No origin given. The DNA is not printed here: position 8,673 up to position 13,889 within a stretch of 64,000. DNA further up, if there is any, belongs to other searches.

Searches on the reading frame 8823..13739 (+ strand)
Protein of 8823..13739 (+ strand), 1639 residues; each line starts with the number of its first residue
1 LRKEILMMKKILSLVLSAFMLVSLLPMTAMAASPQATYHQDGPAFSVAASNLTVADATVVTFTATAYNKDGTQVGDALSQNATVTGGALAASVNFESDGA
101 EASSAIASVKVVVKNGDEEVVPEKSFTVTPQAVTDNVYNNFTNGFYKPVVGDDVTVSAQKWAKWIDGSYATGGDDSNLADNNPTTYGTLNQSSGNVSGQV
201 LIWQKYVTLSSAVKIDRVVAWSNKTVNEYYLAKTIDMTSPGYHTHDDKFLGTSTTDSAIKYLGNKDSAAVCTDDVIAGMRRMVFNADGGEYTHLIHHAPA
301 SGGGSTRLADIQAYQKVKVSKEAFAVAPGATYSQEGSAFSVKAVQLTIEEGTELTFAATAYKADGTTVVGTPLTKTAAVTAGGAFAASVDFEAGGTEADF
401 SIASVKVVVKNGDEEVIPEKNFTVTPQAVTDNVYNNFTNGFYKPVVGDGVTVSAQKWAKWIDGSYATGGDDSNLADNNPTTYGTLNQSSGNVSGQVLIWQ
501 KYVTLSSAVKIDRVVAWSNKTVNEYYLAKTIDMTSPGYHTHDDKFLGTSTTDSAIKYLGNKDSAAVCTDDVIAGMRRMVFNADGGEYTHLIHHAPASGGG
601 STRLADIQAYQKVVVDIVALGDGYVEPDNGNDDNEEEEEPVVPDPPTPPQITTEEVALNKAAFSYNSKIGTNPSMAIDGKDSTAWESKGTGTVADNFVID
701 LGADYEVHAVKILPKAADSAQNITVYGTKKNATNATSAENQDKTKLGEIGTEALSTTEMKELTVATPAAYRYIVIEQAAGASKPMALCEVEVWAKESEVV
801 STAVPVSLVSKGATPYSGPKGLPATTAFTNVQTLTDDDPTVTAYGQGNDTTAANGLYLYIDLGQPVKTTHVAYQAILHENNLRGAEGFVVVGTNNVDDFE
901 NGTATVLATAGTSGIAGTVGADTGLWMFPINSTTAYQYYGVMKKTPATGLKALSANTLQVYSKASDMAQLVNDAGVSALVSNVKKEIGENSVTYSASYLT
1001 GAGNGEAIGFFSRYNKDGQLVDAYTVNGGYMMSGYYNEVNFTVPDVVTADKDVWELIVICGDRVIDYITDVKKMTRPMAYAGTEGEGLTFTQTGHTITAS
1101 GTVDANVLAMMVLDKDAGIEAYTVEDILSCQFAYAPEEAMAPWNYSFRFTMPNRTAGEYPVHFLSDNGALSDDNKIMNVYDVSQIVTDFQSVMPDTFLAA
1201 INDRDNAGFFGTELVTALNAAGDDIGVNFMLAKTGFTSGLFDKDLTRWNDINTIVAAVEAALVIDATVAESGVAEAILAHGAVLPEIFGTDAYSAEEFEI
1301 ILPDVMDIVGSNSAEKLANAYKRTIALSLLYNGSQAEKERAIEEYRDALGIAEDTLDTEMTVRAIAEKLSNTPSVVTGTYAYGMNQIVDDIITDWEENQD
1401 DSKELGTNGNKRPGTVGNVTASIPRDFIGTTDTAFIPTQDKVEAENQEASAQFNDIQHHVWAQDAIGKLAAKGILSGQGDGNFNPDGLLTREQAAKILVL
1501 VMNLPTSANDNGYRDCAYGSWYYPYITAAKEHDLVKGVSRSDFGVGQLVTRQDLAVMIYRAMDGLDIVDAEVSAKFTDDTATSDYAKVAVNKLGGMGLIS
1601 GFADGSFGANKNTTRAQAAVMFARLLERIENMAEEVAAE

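Call 11: search_protein_families(library=pfam, proteins=[window:8823-13739:+], max_evalue=0.001)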
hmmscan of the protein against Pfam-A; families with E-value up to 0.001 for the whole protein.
window:8823-13739:+ (1639 aa): 3 families
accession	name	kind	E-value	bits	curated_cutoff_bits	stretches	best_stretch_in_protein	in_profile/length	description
PF00395.25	SLH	-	1.9e-28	98.6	20.8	2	1453-1495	2-44/44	S-layer homology domain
PF00754.31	F5_F8_type_C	-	4e-07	30.6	28.2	1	670-779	11-114/127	F5/8 type C domain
PF22633.2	F5_F8_type_C_2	-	1.4e-05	26.1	27.8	1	676-747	2-74/91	NedA-like, galactose-binding domain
